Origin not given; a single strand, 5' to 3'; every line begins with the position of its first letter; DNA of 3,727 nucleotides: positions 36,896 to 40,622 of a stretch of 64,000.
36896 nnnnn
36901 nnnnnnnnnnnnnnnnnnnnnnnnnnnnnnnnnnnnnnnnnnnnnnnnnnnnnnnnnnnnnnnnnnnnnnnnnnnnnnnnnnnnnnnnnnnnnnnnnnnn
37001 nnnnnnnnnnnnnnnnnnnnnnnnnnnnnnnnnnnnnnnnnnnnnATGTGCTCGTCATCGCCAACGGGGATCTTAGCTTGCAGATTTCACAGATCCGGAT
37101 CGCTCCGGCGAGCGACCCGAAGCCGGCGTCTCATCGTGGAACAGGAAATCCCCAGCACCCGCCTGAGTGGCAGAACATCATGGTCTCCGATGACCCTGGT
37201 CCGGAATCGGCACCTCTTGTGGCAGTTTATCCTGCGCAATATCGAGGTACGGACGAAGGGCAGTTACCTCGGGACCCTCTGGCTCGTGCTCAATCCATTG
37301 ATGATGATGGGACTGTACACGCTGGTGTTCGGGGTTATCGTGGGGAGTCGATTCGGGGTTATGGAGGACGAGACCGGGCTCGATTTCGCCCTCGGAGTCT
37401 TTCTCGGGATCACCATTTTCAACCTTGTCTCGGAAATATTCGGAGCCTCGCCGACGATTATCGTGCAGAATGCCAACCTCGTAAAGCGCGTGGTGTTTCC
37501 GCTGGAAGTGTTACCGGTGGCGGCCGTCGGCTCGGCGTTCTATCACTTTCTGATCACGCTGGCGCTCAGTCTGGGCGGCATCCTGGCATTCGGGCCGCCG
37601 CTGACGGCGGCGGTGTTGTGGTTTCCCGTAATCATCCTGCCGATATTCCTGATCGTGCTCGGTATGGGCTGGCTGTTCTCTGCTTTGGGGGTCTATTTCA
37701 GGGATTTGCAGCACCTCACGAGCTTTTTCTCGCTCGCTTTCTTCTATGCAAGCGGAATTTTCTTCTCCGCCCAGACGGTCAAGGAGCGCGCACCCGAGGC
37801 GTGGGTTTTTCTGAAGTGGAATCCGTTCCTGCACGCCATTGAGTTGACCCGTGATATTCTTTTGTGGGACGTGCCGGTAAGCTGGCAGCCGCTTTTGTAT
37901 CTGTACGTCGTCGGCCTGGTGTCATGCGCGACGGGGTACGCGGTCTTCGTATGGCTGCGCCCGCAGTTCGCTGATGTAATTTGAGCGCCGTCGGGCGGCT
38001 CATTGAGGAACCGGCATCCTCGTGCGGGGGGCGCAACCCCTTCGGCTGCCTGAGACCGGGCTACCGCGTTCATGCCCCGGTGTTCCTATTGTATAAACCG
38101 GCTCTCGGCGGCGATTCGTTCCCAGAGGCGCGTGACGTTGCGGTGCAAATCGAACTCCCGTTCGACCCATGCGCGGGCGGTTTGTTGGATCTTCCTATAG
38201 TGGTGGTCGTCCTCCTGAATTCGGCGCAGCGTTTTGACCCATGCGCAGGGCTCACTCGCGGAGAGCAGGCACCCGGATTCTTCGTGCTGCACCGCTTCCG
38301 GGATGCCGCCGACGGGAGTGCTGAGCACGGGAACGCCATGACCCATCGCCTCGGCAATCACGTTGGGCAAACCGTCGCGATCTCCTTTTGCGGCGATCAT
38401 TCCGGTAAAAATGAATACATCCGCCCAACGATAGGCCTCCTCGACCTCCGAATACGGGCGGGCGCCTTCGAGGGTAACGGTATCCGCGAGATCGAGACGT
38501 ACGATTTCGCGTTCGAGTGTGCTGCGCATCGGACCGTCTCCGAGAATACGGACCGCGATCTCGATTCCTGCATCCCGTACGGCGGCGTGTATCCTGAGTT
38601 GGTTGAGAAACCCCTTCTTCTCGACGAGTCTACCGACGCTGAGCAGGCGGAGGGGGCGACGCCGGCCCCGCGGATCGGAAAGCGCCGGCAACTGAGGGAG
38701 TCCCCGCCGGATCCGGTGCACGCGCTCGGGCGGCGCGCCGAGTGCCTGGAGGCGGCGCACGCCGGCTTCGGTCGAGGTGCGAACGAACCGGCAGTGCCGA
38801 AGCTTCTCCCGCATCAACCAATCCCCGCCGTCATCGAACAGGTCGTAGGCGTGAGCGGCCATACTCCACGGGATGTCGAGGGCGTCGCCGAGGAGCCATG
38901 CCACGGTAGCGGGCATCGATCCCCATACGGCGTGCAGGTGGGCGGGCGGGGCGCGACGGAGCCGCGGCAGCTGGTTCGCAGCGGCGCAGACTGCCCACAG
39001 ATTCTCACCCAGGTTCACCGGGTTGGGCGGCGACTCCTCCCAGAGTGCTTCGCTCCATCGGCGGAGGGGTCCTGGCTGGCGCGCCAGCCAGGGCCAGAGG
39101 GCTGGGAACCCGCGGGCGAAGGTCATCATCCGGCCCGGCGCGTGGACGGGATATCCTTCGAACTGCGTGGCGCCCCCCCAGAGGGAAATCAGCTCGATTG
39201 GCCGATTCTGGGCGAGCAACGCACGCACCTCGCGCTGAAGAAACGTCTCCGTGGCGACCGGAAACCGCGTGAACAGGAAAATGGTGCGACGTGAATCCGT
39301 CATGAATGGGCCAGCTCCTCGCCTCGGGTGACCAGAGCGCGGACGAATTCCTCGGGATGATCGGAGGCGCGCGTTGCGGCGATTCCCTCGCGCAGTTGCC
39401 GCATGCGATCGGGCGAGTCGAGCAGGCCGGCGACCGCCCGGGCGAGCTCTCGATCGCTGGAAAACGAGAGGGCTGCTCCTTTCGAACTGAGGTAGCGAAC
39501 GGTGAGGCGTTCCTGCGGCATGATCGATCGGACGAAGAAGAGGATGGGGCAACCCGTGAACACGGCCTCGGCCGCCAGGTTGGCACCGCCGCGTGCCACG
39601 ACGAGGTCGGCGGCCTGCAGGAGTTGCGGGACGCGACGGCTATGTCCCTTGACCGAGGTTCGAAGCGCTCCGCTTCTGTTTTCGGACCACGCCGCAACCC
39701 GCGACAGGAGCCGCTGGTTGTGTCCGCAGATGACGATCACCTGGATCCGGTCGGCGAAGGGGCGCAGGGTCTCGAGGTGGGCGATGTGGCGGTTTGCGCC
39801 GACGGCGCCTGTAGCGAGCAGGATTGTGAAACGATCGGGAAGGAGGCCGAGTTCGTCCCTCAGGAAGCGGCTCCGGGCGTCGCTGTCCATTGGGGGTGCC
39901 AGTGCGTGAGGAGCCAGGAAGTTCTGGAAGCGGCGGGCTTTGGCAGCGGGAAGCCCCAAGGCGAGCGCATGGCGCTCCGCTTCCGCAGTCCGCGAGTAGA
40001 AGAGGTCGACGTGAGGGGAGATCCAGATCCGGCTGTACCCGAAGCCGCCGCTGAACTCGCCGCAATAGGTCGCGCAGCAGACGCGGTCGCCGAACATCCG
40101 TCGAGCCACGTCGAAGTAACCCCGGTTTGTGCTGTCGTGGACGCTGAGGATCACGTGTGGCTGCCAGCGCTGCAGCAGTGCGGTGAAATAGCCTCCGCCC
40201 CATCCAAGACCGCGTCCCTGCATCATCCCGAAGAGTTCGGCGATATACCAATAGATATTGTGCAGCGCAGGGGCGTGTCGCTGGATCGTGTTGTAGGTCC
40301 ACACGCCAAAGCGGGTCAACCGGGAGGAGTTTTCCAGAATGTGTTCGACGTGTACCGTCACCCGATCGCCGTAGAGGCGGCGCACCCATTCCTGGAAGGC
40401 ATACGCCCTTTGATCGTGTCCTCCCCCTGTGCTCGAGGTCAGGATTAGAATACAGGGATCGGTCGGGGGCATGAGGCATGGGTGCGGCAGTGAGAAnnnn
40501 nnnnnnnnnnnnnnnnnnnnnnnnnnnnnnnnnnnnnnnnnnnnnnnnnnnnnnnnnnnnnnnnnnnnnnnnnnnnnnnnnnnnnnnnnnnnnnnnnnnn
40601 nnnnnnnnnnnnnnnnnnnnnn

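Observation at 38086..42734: Compact operon pairing a private fatty-acid elongation module with two lipid glycosyltransferases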

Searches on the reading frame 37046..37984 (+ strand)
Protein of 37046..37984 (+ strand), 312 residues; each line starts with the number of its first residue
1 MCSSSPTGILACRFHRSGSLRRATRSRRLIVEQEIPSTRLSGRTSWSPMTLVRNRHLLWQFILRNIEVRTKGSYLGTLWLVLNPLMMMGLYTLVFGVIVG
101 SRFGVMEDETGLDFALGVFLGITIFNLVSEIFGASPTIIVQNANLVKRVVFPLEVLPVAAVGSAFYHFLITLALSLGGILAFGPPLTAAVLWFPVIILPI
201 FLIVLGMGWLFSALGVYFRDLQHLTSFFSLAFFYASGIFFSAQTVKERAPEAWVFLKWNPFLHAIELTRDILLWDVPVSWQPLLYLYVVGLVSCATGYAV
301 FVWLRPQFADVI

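Call 6: search_protein_families(library=pfam, proteins=[window:37046-37984:+], max_evalue=0.001)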
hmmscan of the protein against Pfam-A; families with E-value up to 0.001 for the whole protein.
window:37046-37984:+ (312 aa): 1 family
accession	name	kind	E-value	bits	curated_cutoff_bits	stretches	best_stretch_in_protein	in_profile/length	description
PF01061.29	ABC2_membrane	-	3.8e-22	79.3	26.9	1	58-272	3-210/211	ABC-2 type transporter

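Call 64: search_protein_families(library=ncbifam, proteins=[window:37046-37984:+], max_evalue=0.01)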
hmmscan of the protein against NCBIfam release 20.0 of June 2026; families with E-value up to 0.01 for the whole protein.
window:37046-37984:+ (312 aa): 1 family
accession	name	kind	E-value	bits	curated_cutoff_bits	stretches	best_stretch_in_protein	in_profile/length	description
NF050109.1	galactan_ABC_perm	equivalog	2.2e-10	40.5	380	1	52-291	18-254/272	galactan export ABC transporter permease subunit Wzm/RfbD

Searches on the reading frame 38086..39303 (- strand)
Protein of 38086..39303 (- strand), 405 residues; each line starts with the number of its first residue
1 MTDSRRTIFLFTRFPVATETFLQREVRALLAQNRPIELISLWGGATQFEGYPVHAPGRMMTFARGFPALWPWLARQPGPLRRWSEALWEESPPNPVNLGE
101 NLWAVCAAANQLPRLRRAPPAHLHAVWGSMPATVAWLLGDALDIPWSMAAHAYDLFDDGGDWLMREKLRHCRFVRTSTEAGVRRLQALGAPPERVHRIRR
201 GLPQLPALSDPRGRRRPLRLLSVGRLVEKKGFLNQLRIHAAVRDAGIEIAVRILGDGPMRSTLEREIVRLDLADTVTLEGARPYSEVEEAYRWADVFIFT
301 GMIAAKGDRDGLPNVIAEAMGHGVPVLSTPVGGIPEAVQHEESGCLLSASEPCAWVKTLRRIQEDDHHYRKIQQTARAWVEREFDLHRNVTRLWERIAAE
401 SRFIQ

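Call 3: search_protein_families(library=pfam, proteins=[window:38086-39303:-], max_evalue=0.01)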
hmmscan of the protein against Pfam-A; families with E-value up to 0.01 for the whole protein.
window:38086-39303:- (405 aa): 4 families
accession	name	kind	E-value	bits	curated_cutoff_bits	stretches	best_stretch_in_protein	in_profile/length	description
PF00534.26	Glycos_transf_1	-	4.2e-25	88.7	26.4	1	218-379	16-172/172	Glycosyl transferases group 1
PF13692.12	Glyco_trans_1_4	-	2e-24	86.9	27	1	219-365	3-142/142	Glycosyl transferases group 1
PF13579.12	Glyco_trans_4_4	-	4.1e-06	27.7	29.7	1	77-201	39-158/158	Glycosyl transferase 4-like domain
PF13524.12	Glyco_trans_1_2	-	9.2e-05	22.9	25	1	248-393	14-142/144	Glycosyl transferase-like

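Call 4: search_protein_families(library=ncbifam, proteins=[window:38086-39303:-], max_evalue=0.01)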
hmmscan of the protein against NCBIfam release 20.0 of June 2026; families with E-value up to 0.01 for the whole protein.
window:38086-39303:- (405 aa): 31 families (the best 25 are shown)
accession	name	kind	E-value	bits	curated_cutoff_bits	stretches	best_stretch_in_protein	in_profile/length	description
NF041876.1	EPS_EpsE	equivalog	2.2e-39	135.8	400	1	9-390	3-386/389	exopolysaccharide biosynthesis GT4 family glycosyltransferase EpsE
TIGR04005.1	wcaL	equivalog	8.4e-32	110.5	537.6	1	182-387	186-393/406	colanic acid biosynthesis glycosyltransferase WcaL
TIGR03088.1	stp2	hypoth_equivalog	9.1e-23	80.9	409.05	1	210-392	187-365/374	TIGR03088 family PEP-CTERM/XrtA system glycosyltransferase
TIGR03999.1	thiol_BshA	equivalog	7.5e-17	61.3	273.7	1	249-392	230-365/375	N-acetyl-alpha-D-glucosaminyl L-malate synthase BshA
TIGR04063.1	stp3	hypoth_equivalog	1.5e-16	60.3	442.05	1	236-392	232-387/397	TIGR04063 family PEP-CTERM/XrtA system glycosyltransferase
NF047684.1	TeichurnBiosyTuaC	equivalog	7.7e-16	58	550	1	221-396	223-385/391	teichuronic acid biosynthesis protein TuaC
TIGR03449.1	mycothiol_MshA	equivalog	8.3e-12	44.7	462.5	1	223-381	226-385/406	D-inositol-3-phosphate glycosyltransferase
NF047880.1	glyco_SdgA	exception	1.3e-10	40.5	800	1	219-397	317-486/488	serine-aspartate repeat adhesin O-glycosyltransferase SdgA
NF053787.1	GlcN_PG_synth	equivalog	4e-10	39.1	480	1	297-396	259-355/361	N-acetylglucosaminyl phosphatidylglycerol synthase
NF011726.0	PRK15179.1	equivalog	1.1e-09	37.2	733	1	173-390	462-684/694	Vi polysaccharide biosynthesis protein TviE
NF050063.1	ProtGlycPglJ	equivalog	4.3e-09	36.1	500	1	220-386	197-352/363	N-acetylgalactosamine-N,N'-diacetylbacillosaminyl-diphospho-undecaprenol 4-alpha-N-acetylgalactosaminyltransferase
NF007396.0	PRK09922.1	equivalog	7.3e-07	28.4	385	1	210-381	175-344/361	lipopolysaccharide 1,6-galactosyltransferase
NF038298.1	EPS_HpsO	equivalog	8.3e-07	28.1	575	1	223-374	207-361/388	hormogonium polysaccharide biosynthesis glycosyltransferase HpsO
NF049988.1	MGlcDAGSynMgs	equivalog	2.6e-06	27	400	1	253-395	249-385/398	alpha-monoglucosyldiacylglycerol synthase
TIGR02149.1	glgA_Coryne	subfamily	4.9e-06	25.9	302.4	1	215-385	203-375/391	glycogen synthase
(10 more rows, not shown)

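Call 42: search_solved_structures(query=window:38086-39303:-, max_evalue=0.000001)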
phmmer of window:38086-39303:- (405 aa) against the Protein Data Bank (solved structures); distinct sequences matched with E-value up to 0.000001: 7.
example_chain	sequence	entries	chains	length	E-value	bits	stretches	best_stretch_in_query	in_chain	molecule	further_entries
5d00_A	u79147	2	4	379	1.9e-10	43.6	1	250-399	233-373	N-acetyl-alpha-D-glucosaminyl L-malate synthase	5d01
2jjm_A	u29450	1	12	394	2.9e-09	39.7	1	247-391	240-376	GLYCOSYL TRANSFERASE, GROUP 1 FAMILY PROTEIN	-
3mbo_A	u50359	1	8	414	3.3e-09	39.5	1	247-391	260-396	Glycosyltransferase, group 1 family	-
3c48_A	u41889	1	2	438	1.5e-07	34.1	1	222-369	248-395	Predicted glycosyltransferases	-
3c4q_A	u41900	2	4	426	1.5e-07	34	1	222-369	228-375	Predicted glycosyltransferases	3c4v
3okc_A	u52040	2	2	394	7.5e-07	31.8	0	224-394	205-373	GDP-mannose-dependent alpha-(1-6)-phosphatidylinositol monomannoside mannosyltransferase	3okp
3oka_A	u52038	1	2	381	9.5e-07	31.4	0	224-388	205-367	GDP-mannose-dependent alpha-(1-6)-phosphatidylinositol monomannoside mannosyltransferase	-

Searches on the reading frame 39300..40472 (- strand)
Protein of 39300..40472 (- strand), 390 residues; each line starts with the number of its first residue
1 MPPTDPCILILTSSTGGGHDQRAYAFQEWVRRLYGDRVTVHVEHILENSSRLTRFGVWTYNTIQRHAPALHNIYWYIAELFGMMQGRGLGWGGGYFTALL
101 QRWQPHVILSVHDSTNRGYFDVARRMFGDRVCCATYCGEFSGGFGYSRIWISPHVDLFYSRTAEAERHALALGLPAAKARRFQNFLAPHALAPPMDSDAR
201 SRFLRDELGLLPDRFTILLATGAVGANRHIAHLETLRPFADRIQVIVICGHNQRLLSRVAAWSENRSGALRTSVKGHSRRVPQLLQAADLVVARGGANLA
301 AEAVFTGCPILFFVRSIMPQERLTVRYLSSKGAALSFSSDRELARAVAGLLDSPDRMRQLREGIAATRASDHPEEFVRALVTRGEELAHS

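Call 3: search_protein_families(library=pfam, proteins=[window:39300-40472:-], max_evalue=0.01)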
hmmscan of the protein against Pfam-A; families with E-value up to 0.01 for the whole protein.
window:39300-40472:- (390 aa): 2 families
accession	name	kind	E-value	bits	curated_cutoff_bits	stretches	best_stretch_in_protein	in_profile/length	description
PF04101.22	Glyco_tran_28_C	-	7.9e-07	29.7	22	1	239-342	27-128/166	Glycosyltransferase family 28 C-terminal domain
PF06925.17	MGDG_synth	-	0.00017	22.1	25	1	19-178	1-161/169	Monogalactosyldiacylglycerol (MGDG) synthase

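Call 4: search_protein_families(library=ncbifam, proteins=[window:39300-40472:-], max_evalue=0.01)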
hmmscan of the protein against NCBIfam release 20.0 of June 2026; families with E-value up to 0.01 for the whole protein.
window:39300-40472:- (390 aa): 3 families
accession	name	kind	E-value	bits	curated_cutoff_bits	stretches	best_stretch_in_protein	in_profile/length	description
NF010135.0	PRK13609.1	equivalog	1e-26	93.8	500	1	5-382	4-367/388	diglucosyl diacylglycerol synthase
NF010134.0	PRK13608.1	equivalog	9.2e-13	48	557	1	146-380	139-365/391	diglucosyl diacylglycerol synthase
TIGR01133.1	murG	equivalog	2.3e-08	33.4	250.25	1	208-364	177-337/353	undecaprenyldiphospho-muramoylpentapeptide beta-N-acetylglucosaminyltransferase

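Call 41: search_solved_structures(query=window:39300-40472:-, max_evalue=0.001)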
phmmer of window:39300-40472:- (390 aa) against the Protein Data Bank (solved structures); distinct sequences matched with E-value up to 0.001: 2.
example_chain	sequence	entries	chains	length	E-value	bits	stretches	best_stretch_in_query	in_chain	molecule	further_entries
9wde_A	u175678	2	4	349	5.4e-18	68.5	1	144-380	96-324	Processive diacylglycerol beta-glucosyltransferase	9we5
4wyi_A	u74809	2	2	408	1e-12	51.1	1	8-352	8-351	Monogalactosyldiacylglycerol synthase 1, chloroplastic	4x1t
